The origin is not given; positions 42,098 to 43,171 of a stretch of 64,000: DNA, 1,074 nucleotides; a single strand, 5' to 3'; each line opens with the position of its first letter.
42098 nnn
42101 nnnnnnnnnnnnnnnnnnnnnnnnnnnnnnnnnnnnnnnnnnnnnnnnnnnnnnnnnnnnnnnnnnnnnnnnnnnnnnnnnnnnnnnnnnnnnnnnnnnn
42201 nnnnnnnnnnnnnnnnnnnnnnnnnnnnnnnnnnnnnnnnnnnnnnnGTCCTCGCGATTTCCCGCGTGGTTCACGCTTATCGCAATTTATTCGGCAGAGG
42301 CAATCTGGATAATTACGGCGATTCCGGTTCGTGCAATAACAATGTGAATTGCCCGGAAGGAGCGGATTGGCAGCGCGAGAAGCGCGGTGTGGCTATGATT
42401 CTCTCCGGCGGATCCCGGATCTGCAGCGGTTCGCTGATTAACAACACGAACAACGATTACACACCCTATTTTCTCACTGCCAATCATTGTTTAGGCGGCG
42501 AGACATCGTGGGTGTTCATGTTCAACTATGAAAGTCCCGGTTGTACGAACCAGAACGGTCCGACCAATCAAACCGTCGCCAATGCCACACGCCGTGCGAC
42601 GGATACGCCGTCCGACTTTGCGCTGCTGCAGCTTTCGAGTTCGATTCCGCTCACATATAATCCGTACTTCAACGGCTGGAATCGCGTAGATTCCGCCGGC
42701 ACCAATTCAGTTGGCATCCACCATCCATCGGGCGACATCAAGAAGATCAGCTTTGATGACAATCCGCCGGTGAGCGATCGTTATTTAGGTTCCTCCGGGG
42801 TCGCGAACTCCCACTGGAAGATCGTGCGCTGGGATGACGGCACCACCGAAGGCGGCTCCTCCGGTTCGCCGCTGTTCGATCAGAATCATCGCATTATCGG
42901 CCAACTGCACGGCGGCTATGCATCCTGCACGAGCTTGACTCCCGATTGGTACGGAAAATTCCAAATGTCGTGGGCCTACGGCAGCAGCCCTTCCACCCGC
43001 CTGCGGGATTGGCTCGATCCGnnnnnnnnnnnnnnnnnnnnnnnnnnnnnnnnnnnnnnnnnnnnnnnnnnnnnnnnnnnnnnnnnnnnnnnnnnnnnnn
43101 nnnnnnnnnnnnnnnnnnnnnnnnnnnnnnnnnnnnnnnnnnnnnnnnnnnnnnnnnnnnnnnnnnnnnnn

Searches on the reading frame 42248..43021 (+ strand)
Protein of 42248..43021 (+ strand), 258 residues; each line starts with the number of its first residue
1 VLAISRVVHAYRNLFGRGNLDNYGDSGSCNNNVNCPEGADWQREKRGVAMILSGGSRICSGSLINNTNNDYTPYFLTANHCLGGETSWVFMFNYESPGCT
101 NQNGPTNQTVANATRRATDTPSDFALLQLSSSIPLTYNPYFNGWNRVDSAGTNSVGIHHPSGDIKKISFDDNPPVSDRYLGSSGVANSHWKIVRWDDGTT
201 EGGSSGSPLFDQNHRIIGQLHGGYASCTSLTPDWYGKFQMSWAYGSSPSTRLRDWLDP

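Call 10: search_solved_structures(query=window:42248-43021:+, show_alignments=4, max_evalue=0.001)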
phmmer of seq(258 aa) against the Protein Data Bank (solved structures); distinct sequences matched with E-value up to 0.001: 4.
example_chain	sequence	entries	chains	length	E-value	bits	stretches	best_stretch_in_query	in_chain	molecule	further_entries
4nsy_A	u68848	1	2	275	2.7e-42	148.9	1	24-257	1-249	Lysyl endopeptidase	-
4nsv_A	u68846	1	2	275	3.8e-42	148.4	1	24-257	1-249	Lysyl endopeptidase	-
1arb_A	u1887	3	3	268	4.9e-41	144.7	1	24-258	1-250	ACHROMOBACTER PROTEASE I | Protease 1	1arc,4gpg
9omd_A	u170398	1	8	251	5.7e-16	62.5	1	18-238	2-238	Lysyl endopeptidase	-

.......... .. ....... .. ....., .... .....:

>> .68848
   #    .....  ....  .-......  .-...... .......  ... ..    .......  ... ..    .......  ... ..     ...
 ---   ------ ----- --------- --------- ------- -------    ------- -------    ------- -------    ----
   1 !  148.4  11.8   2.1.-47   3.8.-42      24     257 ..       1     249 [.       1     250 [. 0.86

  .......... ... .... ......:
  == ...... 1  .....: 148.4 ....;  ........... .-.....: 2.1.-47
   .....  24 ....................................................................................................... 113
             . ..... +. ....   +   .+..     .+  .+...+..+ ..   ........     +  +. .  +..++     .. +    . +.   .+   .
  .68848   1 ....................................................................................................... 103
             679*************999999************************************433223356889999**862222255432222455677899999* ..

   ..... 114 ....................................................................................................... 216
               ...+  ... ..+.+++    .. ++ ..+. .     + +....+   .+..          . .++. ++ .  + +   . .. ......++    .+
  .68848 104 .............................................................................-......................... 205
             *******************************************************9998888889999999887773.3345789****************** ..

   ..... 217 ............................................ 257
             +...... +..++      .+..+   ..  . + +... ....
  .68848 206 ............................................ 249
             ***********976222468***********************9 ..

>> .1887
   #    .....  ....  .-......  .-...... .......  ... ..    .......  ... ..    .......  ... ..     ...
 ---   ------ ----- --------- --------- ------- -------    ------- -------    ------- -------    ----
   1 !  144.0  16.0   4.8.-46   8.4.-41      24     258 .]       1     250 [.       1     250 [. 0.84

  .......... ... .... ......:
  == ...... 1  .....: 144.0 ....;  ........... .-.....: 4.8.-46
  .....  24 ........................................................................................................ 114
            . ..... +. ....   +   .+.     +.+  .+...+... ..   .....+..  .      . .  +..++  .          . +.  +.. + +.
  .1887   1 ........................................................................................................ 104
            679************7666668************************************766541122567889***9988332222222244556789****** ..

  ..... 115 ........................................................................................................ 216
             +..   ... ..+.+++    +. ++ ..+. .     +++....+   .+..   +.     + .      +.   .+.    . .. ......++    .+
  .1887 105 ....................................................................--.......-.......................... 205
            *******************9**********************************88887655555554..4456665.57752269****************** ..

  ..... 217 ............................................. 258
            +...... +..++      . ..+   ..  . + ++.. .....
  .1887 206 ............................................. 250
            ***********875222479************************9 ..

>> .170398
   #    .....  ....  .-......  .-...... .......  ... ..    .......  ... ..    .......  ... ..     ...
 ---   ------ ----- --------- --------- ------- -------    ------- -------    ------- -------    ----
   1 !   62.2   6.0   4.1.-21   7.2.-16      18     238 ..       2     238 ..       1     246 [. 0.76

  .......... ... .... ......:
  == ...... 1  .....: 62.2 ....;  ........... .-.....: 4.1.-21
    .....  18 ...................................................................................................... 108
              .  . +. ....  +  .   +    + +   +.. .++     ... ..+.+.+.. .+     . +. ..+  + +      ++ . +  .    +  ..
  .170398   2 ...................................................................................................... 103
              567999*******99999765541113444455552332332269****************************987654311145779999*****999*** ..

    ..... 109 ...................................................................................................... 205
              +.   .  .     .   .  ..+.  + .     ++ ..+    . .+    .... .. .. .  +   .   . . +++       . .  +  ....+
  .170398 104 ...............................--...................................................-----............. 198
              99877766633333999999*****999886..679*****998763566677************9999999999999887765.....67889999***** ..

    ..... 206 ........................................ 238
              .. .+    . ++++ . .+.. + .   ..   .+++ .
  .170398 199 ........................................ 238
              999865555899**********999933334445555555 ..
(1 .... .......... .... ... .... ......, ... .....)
